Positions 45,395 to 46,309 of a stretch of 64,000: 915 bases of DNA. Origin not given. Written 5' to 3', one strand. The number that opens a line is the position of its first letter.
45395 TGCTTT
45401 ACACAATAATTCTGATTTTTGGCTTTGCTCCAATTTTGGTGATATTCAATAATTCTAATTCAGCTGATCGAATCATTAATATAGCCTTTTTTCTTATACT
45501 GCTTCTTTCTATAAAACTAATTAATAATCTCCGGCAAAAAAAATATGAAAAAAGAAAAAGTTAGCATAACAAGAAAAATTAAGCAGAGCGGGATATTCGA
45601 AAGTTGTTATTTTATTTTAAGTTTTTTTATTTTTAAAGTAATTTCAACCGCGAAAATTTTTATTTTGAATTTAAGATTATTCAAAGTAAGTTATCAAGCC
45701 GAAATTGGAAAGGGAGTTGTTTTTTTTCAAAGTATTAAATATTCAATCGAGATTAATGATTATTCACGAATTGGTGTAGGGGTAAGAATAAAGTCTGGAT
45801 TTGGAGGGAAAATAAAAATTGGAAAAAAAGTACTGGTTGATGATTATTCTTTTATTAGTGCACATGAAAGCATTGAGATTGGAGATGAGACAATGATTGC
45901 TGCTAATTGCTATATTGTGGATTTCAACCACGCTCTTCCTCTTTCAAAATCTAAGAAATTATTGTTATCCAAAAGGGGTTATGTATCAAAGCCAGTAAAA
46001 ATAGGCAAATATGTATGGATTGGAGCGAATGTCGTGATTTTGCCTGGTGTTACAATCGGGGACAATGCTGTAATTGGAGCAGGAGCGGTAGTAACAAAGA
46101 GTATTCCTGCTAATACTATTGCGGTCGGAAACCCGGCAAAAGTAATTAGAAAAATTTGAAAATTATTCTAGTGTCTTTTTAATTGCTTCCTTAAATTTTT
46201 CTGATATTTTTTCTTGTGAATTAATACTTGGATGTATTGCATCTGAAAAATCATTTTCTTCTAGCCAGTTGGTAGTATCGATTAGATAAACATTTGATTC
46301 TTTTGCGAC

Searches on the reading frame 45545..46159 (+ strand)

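Call 13: search_protein_families(library=pfam, proteins=[window:45545-46159:+], max_evalue=0.0001)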
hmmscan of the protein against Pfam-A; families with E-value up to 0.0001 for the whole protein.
window:45545-46159:+ (204 aa): 3 families
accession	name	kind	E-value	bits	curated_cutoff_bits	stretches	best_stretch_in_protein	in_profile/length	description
PF00132.30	Hexapep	-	9e-19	66.8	27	1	151-185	2-36/36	Bacterial transferase hexapeptide (six repeats)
PF14602.12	Hexapep_2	-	7.9e-13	48.3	27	1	150-185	1-34/34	Hexapeptide repeat of succinyl-transferase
PF25084.1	LbH_EIF2B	-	5.7e-06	26.7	54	0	152-200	23-87/105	EIF2B subunit epsilon LbH domain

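Call 51: search_protein_families(library=ncbifam, proteins=[window:45545-46159:+], max_evalue=1e-10)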
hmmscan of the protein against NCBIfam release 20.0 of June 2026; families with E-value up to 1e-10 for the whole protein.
window:45545-46159:+ (204 aa): 21 families
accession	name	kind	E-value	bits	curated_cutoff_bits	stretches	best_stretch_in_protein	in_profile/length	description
NF007240.0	PRK09677.1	equivalog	2.4e-39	134.8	243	1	67-203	43-183/192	putative lipopolysaccharide biosynthesis O-acetyl transferase WbbJ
NF007076.0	PRK09527.1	equivalog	1.3e-24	86.8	347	1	82-204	68-185/203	galactoside O-acetyltransferase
NF007499.0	PRK10092.1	equivalog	8e-24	84.4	314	1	84-204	68-183/183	maltose O-acetyltransferase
NF007797.0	PRK10502.1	subfamily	1.4e-22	80.2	192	1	75-203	54-178/183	WcaF family extracellular polysaccharide biosynthesis acetyltransferase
TIGR03570.1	NeuD_NnaD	subfamily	1e-20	74.2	160.8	1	146-199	149-202/202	NeuD/PglB/VioB family sugar acetyltransferase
TIGR04008.1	WcaF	equivalog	1.7e-18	67.2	326.3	1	82-203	64-177/180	colanic acid biosynthesis acetyltransferase WcaF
NF058585.1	HptprglPActTf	PfamEq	3.3e-18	65.8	300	1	150-203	106-159/172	heptaprenylglyceryl phosphate O-acetyltransferase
TIGR03308.1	phn_thr-fam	hypoth_equivalog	1.2e-17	64.4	201.65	1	94-203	35-161/204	phosphonate metabolim protein, transferase hexapeptide repeat family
NF038307.1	EPS_acetyl_HpsU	equivalog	1.4e-17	63.9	305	1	87-200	69-174/178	hormogonium polysaccharide biosynthesis acetyltransferase HpsU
NF041874.1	EPS_EpsC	equivalog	1.8e-15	57.1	150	1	90-203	62-166/168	serine O-acetyltransferase EpsC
NF000311.1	Vat_ABCDEFH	equivalog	2.5e-15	56.6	300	1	151-203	111-163/201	Vat family streptogramin A O-acetyltransferase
TIGR03532.1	DapD_Ac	equivalog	2.4e-14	53.5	231.75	1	148-204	158-214/231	2,3,4,5-tetrahydropyridine-2,6-dicarboxylate N-acetyltransferase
NF050158.1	CarbAnhydGPos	equivalog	1.5e-13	50.8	250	1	152-204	89-143/172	gamma carbonic anhydrase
NF000101.1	stregram_VatA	exception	3.4e-13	49.7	450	1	150-203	118-171/219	streptogramin A O-acetyltransferase Vat(A)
NF000490.1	chloram_CatB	equivalog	3.5e-12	46.1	350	1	151-203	111-163/210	type B chloramphenicol O-acetyltransferase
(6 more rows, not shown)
